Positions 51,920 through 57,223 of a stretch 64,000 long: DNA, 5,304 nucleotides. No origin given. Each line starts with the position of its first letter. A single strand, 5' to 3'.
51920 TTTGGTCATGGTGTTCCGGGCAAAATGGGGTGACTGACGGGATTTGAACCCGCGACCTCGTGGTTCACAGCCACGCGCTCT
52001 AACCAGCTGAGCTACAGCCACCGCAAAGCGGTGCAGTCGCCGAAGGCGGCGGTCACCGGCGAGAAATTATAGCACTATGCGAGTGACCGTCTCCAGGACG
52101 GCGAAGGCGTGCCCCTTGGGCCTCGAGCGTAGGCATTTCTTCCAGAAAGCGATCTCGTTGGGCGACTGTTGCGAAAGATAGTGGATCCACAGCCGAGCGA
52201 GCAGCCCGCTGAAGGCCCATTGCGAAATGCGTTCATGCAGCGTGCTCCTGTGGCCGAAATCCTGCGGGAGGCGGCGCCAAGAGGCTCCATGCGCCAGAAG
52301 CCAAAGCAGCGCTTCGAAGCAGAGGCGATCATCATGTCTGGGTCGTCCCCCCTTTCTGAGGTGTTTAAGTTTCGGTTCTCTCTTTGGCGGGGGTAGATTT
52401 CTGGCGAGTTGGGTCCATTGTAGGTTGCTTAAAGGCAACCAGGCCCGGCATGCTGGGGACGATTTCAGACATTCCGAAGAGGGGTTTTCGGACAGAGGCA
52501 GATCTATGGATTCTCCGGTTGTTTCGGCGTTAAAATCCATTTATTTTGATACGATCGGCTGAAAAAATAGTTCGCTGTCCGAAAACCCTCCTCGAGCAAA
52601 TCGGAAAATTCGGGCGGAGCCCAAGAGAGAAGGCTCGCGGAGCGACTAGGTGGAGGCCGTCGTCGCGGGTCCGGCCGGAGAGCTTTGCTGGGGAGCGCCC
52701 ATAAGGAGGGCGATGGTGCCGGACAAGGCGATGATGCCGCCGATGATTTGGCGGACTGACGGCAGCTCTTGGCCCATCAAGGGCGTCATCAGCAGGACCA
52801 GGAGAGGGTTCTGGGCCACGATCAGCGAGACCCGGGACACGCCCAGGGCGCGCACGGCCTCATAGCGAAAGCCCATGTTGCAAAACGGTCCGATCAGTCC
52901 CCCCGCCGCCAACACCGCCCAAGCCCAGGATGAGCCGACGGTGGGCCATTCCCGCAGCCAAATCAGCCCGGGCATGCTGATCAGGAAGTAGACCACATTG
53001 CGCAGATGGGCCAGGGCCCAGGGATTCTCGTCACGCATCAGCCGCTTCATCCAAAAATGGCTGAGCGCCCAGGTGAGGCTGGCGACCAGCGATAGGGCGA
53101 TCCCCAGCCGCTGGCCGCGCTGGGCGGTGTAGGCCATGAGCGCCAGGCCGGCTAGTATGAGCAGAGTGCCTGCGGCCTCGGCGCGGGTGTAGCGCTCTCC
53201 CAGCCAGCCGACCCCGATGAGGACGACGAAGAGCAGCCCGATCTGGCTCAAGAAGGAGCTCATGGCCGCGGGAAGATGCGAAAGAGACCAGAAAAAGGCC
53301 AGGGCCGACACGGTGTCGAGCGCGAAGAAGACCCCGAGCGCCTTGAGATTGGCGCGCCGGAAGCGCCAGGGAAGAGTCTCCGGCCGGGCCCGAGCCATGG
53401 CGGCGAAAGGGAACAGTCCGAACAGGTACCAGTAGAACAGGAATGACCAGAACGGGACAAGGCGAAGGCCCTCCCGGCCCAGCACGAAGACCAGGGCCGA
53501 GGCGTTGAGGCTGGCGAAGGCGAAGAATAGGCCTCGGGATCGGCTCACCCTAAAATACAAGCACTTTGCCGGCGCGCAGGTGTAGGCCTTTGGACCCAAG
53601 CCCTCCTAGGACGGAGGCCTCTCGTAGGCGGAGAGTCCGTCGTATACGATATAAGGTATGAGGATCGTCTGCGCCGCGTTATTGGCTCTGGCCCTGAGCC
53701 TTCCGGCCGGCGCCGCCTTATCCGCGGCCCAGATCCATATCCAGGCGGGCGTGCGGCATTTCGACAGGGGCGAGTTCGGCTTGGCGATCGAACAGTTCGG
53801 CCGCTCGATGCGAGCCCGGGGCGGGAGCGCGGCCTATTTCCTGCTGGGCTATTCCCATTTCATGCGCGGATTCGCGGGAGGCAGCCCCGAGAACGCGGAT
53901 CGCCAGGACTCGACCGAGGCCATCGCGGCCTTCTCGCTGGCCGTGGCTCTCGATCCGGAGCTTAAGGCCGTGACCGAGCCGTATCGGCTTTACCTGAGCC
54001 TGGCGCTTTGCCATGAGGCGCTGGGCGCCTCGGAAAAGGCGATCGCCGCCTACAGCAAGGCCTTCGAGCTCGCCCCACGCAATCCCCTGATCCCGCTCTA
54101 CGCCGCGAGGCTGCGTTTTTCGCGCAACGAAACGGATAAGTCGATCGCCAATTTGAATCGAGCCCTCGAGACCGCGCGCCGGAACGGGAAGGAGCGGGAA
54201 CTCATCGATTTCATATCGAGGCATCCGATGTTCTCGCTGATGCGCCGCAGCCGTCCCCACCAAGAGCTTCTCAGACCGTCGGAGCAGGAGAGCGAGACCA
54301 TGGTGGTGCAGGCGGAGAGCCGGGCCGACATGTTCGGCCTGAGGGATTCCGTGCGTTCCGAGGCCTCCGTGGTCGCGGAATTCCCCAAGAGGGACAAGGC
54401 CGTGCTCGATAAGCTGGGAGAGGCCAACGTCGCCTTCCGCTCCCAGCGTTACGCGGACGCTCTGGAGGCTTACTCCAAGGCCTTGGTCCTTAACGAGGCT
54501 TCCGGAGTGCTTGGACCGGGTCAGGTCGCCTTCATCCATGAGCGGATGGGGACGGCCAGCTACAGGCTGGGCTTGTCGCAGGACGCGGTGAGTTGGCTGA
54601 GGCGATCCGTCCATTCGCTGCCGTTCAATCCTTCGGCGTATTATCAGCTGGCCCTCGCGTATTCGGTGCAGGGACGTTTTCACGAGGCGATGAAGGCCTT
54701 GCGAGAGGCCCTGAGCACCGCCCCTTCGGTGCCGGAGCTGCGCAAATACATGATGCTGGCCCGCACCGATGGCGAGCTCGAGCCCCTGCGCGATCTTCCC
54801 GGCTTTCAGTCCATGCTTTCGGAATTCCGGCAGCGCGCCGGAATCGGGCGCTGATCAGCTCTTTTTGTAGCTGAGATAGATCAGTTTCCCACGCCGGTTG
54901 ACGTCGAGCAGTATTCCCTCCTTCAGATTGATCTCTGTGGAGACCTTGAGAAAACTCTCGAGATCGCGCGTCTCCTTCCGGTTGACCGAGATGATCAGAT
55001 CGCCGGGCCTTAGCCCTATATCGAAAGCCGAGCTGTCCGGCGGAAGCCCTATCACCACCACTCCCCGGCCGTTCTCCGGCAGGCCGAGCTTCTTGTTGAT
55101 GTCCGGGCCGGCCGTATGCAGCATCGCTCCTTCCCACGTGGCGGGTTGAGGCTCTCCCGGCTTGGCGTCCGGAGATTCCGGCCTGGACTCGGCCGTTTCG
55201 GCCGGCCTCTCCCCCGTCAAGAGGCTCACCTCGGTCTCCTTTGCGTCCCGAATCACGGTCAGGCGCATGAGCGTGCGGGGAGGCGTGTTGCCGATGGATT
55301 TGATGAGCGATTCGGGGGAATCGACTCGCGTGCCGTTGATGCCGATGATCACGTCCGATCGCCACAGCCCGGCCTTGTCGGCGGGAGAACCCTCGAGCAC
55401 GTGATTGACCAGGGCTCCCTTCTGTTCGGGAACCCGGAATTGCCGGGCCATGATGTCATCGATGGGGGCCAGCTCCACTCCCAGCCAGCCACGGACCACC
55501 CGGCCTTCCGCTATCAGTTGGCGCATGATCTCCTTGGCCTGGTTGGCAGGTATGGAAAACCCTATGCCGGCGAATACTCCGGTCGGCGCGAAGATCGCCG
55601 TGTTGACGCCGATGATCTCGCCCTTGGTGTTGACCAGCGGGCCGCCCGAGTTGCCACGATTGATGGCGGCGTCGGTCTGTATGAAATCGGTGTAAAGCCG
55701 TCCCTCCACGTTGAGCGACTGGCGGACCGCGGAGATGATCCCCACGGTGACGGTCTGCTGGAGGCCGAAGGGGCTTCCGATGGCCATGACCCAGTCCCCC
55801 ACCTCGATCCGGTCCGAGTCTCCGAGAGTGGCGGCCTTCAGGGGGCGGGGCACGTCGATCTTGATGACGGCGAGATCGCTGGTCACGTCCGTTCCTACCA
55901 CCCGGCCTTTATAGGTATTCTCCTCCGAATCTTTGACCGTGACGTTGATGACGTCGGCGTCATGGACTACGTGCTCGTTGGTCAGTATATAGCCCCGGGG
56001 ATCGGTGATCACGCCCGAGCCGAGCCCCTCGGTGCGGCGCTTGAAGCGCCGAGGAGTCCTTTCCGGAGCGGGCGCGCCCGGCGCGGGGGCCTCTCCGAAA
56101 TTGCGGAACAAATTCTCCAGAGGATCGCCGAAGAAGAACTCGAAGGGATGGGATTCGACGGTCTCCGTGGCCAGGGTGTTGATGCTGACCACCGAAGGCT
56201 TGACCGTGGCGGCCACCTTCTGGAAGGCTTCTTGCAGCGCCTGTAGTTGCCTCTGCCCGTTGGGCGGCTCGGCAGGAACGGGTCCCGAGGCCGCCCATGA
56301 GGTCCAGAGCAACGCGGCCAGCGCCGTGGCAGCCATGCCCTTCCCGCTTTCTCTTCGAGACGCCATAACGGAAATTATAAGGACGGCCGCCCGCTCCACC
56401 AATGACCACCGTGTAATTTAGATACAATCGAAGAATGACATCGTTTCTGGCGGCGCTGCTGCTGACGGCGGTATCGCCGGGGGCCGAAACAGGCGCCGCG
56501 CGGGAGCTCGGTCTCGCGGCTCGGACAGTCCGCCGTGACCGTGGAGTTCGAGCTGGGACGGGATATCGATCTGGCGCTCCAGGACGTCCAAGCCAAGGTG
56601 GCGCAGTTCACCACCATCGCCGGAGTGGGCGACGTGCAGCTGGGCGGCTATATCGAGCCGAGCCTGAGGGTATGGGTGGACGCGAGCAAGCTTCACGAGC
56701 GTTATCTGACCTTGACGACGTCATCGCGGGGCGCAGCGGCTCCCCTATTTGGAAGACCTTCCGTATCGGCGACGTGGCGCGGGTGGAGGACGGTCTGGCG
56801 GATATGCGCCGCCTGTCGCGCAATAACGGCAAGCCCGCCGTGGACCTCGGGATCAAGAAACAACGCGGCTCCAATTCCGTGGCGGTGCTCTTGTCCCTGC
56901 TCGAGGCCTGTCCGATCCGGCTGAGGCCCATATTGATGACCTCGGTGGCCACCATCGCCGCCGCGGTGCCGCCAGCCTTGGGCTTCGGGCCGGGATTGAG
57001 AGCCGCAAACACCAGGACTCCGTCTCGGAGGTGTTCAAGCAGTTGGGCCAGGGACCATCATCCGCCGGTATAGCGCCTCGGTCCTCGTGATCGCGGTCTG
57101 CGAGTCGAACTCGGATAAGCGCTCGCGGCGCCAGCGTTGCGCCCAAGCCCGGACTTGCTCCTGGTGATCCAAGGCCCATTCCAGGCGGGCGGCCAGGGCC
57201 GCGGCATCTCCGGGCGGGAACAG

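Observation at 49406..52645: Decayed mobile-element islet around tRNA-His: gene fragments on both flanks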

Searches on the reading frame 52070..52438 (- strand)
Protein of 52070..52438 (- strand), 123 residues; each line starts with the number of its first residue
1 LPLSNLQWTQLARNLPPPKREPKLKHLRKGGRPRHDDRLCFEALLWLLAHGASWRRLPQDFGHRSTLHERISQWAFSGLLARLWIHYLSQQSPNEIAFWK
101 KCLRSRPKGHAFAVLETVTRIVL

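Call 47: search_dna_similar(query=window:52070-52438:-, collection=plasmids, mode=protein, max_evalue=0.001, max_rows=10)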
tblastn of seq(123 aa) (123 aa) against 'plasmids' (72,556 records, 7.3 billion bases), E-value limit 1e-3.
Records with a match: 1155; places in all: 2061; records where one place covers at least 80% of the query: 216.
Best place of each record, by identity: <60% 1155.
By first word of the organism name: Streptomyces 136; Shigella 127; Lactiplantibacillus 125; Ralstonia 90; Rhizobium 90; Rhodococcus 47; Sinorhizobium 37; Acinetobacter 35; Pseudomonas 33; Levilactobacillus 27; and 114 more.
By predicted mobility (MOB-suite, as given by PLSDB): mobilizable 461; non-mobilizable 407; conjugative 287.
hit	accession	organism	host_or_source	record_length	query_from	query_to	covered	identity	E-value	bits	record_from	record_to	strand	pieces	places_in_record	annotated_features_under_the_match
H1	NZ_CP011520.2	Pandoraea oxalativorans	-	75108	1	120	98%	30.9%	6e-6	50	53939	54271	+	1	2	IS5 family transposase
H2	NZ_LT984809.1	Cupriavidus taiwanensis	-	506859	3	120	96%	30.8%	2e-4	46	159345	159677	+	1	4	IS5 family transposase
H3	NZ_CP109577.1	Streptomyces sp. NBC_01369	-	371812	1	123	100%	29.2%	1e-4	47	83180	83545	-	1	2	none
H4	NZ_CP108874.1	Streptomyces sp. NBC_00826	-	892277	1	123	100%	29.2%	1e-4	47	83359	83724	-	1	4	none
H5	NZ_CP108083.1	Streptomyces sp. NBC_00257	-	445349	1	123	100%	29.2%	1e-4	47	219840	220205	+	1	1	none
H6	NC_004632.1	Pseudomonas syringae pv. tomato str. DC3000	-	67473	3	99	79%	36.6%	6e-7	54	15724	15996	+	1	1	none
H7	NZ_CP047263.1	Pseudomonas syringae pv. maculicola str. ES4326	-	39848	3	99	79%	36.6%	7e-7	53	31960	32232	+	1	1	none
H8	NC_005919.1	Pseudomonas syringae group genomosp. 3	-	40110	3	99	79%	36.6%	7e-7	53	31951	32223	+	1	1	none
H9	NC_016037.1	Komagataeibacter medellinensis NBRC 3288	-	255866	3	120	96%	30.0%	6e-7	54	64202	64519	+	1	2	none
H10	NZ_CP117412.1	Sphingomonas naphthae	Single cell,Oil contaminated soil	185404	3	114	91%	31.6%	2e-6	52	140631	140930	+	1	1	none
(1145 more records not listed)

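Call 81: get_annotated_region(hit=H1, flank=900)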
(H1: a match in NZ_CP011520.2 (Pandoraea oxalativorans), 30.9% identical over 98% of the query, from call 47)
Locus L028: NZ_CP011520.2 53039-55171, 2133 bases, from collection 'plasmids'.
description: Pandoraea oxalativorans strain DSM 23570 plasmid pPO70-3, complete sequence
organism: Pandoraea oxalativorans (NCBI taxid 573737)
taxonomy: Bacteria; Pseudomonadota; Betaproteobacteria; Burkholderiales; Burkholderiaceae; Pandoraea; Pandoraea oxalativorans
host: -; source: -; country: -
typing (MOB-suite, as given by PLSDB): non-mobilizable
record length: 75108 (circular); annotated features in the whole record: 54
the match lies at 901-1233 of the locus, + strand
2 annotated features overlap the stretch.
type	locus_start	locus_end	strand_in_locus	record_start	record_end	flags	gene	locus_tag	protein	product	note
CDS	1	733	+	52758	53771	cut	-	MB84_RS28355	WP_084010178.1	glycosyltransferase family 2 protein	-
CDS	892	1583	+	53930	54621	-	-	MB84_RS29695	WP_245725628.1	IS5 family transposase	-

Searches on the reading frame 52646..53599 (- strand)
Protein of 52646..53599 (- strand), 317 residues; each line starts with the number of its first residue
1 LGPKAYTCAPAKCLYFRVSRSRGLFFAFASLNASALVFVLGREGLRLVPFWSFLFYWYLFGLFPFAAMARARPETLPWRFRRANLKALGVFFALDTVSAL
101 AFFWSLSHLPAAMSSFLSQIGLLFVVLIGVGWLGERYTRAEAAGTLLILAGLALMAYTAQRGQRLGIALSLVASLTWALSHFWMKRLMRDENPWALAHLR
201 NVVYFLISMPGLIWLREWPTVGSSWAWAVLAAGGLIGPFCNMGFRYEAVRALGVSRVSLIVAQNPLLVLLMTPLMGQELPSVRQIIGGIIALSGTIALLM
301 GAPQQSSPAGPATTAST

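Call 4: search_protein_families(library=pfam, proteins=[window:52646-53599:-], max_evalue=0.01)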
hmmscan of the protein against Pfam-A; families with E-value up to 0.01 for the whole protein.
window:52646-53599:- (317 aa): 1 family
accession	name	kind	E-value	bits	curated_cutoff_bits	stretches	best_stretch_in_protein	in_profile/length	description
PF00892.27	EamA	-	1.3e-30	106.9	28.2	2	165-299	2-134/135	EamA-like transporter family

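Call 6: search_protein_families(library=ncbifam, proteins=[window:52646-53599:-], max_evalue=0.01)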
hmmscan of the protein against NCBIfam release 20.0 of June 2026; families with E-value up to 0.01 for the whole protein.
window:52646-53599:- (317 aa): 4 families
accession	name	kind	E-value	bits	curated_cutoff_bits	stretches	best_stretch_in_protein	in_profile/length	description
TIGR00950.1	2A78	equivalog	2.3e-11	43.6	230.2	2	212-310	33-129/264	carboxylate/amino acid/amine transporter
NF050091.1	ArAmAcExpYddG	equivalog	2.6e-07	30.5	300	1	223-304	61-141/285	aromatic amino acid exporter YddG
NF008523.0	PRK11453.1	equivalog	0.0001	22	472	1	36-196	18-174/299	O-acetylserine/cysteine exporter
TIGR03340.1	phn_DUF6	hypoth_equivalog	0.0018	18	288.15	1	75-154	203-280/281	phosphonate utilization associated putative membrane protein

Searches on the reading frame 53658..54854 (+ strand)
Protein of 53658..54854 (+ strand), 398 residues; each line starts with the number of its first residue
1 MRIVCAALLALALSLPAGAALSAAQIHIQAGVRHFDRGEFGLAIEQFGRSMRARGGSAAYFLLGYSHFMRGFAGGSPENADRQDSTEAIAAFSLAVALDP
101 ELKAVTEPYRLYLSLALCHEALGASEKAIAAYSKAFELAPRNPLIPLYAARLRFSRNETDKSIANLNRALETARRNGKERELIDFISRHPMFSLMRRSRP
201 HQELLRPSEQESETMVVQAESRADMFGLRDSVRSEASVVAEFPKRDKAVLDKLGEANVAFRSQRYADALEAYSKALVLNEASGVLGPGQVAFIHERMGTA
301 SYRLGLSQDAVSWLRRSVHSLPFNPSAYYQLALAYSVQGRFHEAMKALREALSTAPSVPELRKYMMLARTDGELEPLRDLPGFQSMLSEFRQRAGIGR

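Call 29: find_related_loci(query=A2, collection=metagenome_contigs, flank=10000)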
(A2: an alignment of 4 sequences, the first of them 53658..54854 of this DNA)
Query A2 (398 aa) in metagenome_contigs; peptide patterns used: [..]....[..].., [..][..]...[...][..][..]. (x = any residue, [..] = any of these).
600 stretches matched a pattern (row limit reached: there are more); 11 encode a relative of the query (tblastn E <= 1e-3); 11 distinct loci.
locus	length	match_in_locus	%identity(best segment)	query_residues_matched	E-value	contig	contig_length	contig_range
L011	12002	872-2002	44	28-393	7e-101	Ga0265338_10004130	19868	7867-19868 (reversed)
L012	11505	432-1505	36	31-390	3e-66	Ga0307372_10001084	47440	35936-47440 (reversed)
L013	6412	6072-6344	30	55-163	5e-9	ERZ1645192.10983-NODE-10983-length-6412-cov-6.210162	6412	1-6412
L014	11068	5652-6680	20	28-370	1e-8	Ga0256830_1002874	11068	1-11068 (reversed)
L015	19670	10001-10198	33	92-163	3e-6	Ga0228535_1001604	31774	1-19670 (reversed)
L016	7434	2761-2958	32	92-163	5e-6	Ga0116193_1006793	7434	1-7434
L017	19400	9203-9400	32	92-163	6e-6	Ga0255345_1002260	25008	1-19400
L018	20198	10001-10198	32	92-163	6e-6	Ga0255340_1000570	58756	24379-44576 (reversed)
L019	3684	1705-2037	25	297-395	1e-5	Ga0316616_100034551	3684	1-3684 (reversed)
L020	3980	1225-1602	28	1-142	1e-5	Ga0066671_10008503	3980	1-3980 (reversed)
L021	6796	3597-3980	27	26-170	2e-5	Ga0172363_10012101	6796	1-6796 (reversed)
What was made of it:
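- Tried and rejected: The metagenome scan added only L011 (44% identity) and L012 (36%) (call 29).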

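Call 72: find_encoding_contigs(protein=window:53658-54854:+, flank=10000, max_places=4)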
Protein window:53658-54854:+ (398 aa): no gene with exactly this product is on record in the collection.

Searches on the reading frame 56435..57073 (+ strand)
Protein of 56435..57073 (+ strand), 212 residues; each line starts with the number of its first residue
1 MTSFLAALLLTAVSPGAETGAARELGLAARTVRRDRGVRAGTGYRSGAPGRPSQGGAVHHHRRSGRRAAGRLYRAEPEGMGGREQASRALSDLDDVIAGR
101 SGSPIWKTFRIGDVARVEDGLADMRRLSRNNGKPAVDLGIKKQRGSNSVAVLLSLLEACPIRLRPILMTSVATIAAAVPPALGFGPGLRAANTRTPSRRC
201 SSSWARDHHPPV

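Call 61: search_protein_families(library=pfam, proteins=[window:56435-57073:+], max_evalue=0.01)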
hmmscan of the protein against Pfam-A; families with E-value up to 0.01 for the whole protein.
window:56435-57073:+ (212 aa): 1 family
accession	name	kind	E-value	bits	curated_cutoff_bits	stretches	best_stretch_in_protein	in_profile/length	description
PF00873.25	ACR_tran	-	3.8e-14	51.8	28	2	87-151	234-295/1021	AcrB/AcrD/AcrF family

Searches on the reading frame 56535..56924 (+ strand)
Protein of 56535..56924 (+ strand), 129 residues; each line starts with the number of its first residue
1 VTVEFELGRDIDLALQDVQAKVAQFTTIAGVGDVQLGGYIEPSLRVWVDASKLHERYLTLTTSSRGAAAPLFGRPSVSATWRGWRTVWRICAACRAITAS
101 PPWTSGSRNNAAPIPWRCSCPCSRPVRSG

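Call 61: search_protein_families(library=pfam, proteins=[window:56535-56924:+], max_evalue=0.01)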
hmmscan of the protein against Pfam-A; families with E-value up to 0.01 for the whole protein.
window:56535-56924:+ (129 aa): 1 family
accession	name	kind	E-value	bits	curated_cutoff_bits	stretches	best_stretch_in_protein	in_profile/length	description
PF00873.25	ACR_tran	-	3.1e-08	32.3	28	1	24-62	164-202/1021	AcrB/AcrD/AcrF family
